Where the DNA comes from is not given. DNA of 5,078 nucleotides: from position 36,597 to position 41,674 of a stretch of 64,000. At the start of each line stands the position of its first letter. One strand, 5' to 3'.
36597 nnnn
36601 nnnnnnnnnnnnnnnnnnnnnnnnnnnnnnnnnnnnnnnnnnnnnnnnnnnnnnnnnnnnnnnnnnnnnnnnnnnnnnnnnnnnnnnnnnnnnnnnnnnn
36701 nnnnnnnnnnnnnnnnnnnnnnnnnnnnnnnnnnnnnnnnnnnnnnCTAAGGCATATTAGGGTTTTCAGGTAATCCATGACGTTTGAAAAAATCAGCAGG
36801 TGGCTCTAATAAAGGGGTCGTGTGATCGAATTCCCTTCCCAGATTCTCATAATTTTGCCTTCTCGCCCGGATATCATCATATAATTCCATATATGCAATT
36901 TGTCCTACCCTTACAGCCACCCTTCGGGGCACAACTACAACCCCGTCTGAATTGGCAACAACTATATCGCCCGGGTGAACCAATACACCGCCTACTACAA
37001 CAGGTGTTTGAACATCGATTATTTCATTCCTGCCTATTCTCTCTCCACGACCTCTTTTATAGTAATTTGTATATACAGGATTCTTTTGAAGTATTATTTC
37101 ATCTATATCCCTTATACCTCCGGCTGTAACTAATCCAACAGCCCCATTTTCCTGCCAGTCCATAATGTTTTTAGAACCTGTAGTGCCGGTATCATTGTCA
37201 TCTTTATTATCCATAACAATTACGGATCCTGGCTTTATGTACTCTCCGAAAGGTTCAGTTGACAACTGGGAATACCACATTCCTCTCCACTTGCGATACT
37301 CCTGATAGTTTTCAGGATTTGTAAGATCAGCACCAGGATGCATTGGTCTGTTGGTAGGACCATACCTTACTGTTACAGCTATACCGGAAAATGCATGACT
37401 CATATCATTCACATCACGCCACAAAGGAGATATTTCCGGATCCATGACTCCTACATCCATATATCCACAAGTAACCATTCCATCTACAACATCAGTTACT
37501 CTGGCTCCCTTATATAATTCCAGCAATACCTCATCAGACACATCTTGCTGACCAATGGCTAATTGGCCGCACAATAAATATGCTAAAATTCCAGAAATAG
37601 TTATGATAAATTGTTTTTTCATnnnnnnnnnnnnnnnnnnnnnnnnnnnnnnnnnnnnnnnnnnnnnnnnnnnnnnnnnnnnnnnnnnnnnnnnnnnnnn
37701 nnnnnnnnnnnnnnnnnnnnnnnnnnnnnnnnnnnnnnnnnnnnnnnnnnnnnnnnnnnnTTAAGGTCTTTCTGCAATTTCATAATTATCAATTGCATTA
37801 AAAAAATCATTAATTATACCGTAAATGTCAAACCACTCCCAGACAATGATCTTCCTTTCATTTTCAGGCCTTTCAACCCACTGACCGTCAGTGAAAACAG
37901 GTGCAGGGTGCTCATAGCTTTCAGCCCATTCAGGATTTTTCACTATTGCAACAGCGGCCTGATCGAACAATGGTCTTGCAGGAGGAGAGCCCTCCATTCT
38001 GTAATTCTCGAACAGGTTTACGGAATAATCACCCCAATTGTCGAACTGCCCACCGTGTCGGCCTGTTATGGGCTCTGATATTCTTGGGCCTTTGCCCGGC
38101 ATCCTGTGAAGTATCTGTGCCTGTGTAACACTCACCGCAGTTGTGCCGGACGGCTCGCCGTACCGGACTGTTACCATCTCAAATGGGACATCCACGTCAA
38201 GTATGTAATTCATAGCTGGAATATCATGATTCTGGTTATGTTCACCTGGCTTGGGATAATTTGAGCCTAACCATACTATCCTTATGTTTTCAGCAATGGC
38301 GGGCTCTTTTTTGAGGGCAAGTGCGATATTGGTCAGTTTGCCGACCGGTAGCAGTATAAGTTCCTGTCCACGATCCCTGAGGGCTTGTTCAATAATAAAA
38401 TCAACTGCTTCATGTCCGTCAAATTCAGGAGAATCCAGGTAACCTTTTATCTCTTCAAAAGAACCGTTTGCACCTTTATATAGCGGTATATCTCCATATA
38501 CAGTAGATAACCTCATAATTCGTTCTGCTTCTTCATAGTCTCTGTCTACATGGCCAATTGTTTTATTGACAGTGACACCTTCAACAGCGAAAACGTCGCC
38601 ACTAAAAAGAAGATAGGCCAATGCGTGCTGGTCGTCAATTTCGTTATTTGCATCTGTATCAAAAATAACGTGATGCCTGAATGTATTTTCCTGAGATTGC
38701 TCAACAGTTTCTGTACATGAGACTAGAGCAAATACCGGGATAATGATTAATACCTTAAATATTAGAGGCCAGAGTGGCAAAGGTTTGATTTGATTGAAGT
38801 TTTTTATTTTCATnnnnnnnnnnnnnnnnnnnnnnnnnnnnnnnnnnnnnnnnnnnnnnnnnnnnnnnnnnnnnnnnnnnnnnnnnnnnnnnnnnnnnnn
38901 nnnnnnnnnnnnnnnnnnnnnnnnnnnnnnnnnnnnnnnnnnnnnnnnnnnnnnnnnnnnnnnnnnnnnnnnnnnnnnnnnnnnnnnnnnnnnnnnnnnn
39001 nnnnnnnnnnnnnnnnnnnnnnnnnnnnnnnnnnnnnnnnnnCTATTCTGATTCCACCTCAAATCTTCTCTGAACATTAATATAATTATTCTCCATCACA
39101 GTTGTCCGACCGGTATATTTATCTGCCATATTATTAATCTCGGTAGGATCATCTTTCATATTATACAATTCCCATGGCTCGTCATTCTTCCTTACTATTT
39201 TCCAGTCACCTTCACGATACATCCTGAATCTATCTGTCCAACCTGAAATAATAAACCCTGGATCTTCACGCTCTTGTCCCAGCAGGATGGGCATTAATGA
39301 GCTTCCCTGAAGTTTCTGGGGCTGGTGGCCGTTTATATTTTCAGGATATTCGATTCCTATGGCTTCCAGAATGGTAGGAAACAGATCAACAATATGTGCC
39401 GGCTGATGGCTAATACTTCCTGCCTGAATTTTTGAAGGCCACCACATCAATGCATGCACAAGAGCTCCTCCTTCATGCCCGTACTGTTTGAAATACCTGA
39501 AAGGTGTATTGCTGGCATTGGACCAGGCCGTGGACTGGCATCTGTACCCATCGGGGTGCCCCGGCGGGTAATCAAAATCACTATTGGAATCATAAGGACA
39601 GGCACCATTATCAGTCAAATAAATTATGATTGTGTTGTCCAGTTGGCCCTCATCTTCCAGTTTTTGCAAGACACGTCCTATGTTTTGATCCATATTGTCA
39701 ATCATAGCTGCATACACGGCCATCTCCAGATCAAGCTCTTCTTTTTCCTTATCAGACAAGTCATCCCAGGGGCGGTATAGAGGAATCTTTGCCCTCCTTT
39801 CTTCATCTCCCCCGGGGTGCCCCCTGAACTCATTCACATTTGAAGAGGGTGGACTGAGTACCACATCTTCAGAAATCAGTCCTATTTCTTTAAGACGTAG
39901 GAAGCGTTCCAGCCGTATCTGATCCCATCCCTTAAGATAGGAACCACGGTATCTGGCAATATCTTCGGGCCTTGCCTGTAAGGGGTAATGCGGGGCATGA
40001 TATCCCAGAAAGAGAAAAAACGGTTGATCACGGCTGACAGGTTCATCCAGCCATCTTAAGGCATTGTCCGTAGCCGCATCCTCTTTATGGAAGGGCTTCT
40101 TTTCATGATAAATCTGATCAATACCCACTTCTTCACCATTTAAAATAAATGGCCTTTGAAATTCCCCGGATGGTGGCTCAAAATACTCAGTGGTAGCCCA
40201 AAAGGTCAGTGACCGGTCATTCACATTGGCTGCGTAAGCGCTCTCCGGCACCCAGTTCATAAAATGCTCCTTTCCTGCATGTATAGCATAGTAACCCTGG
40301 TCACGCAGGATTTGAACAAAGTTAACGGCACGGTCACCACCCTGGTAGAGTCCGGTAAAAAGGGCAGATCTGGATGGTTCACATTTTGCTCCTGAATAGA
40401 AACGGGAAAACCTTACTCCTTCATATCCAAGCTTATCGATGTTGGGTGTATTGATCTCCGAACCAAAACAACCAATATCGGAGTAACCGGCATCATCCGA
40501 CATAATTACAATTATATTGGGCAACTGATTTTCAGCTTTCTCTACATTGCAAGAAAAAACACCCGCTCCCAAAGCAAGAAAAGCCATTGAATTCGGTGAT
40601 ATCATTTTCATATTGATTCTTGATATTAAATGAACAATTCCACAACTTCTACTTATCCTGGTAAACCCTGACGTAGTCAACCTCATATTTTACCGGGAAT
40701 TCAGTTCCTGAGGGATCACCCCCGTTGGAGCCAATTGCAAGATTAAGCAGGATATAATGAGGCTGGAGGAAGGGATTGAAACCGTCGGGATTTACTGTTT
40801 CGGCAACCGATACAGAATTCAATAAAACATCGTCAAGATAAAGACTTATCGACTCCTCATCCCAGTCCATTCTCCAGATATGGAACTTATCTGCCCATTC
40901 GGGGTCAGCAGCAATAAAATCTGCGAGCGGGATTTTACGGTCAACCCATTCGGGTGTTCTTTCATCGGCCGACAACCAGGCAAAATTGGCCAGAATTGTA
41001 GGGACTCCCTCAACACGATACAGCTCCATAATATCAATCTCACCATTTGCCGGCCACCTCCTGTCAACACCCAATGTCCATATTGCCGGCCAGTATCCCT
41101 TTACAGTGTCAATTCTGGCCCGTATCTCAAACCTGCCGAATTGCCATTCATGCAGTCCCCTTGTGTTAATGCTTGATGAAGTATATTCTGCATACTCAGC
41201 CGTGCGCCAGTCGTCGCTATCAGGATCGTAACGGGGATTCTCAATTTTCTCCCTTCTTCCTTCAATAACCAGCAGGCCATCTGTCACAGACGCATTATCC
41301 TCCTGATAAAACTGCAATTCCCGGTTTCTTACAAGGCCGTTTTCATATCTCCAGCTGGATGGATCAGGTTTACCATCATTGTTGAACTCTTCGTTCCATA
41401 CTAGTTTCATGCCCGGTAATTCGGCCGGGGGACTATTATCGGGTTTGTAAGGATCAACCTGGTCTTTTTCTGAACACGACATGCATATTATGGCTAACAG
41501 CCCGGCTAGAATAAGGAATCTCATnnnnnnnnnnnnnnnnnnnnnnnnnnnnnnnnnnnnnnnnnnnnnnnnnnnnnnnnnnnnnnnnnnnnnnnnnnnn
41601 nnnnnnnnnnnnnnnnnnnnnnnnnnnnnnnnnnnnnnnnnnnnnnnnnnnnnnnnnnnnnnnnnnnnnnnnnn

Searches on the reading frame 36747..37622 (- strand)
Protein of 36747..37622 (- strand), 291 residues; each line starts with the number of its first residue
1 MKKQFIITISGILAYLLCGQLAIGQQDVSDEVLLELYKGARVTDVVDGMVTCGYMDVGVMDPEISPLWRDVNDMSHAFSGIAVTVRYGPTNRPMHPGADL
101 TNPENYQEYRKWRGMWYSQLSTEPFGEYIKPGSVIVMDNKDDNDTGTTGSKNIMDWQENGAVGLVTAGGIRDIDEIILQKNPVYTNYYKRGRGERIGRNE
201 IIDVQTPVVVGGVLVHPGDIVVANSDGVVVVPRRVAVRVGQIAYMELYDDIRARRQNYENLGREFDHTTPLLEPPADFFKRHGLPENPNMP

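Call 12: search_protein_families(library=pfam, proteins=[window:36747-37622:-], max_evalue=0.001)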
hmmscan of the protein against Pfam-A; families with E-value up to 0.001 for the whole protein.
window:36747-37622:- (291 aa): 1 family
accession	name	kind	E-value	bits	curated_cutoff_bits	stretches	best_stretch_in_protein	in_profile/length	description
PF03737.21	RraA-like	-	1.1e-21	78.1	24.5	1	43-230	2-152/152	Aldolase/RraA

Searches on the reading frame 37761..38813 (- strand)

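Call 12: search_protein_families(library=pfam, proteins=[window:37761-38813:-], max_evalue=0.001)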
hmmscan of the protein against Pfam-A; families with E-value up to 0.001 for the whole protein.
window:37761-38813:- (350 aa): 2 families
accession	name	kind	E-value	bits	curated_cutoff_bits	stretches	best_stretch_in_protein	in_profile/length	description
PF01156.24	IU_nuc_hydro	-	4.8e-24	86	34.2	1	49-309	1-262/297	Inosine-uridine preferring nucleoside hydrolase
PF07632.16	Sde182_NH-like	-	0.00078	19.5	26.8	0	49-107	2-58/268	Cellulose-binding Sde182, nucleoside hydrolase-like domain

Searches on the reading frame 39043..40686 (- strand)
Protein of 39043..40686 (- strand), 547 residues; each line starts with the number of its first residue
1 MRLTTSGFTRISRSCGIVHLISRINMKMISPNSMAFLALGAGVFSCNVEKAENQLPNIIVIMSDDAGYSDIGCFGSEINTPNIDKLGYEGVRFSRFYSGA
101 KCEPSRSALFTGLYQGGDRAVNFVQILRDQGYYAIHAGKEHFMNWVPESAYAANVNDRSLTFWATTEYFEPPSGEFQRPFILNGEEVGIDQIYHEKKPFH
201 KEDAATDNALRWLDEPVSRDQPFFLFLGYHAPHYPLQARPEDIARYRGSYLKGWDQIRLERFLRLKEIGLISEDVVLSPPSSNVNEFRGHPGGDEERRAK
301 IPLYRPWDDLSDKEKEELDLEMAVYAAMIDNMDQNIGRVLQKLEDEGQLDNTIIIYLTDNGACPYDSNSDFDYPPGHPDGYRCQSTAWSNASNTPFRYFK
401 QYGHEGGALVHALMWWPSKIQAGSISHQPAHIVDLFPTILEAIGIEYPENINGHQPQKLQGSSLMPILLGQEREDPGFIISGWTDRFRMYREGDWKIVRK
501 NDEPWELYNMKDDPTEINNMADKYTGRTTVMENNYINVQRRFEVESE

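Call 12: search_protein_families(library=pfam, proteins=[window:39043-40686:-], max_evalue=0.001)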
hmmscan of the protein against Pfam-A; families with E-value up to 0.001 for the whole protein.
window:39043-40686:- (547 aa): 3 families
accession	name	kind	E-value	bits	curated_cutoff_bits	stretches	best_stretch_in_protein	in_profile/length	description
PF00884.28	Sulfatase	-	5.7e-55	187.2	25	1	56-445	1-301/301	Sulfatase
PF16347.10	SGSH_C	-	1.2e-10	42.2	29.3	1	400-525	8-136/154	N-sulphoglucosamine sulphohydrolase, C-terminal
PF01663.27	Phosphodiest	-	0.00084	19.5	23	0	74-365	17-224/342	Type I phosphodiesterase / nucleotide pyrophosphatase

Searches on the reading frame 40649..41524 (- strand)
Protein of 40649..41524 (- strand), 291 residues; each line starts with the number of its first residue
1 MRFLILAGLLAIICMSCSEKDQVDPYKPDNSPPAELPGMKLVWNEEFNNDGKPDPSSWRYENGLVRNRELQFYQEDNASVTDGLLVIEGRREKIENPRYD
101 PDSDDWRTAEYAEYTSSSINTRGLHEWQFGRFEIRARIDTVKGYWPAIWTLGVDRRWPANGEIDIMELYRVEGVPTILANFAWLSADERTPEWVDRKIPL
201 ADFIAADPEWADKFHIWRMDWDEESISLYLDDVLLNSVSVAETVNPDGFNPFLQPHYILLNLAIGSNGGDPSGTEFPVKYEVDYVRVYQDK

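Call 13: search_protein_families(library=pfam, proteins=[window:40649-41524:-], max_evalue=0.001)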
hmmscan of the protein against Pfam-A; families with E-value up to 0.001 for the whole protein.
window:40649-41524:- (291 aa): 2 families
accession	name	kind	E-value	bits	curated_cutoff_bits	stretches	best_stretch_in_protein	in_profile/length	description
PF00722.28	Glyco_hydro_16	-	1.7e-12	47.6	22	1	109-284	24-173/175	Glycosyl hydrolases family 16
PF03935.22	SKN1_KRE6_Sbg1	-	1.3e-06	27.6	30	0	255-291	414-452/501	Beta-glucan synthesis-associated protein SKN1/KRE6/Sbg1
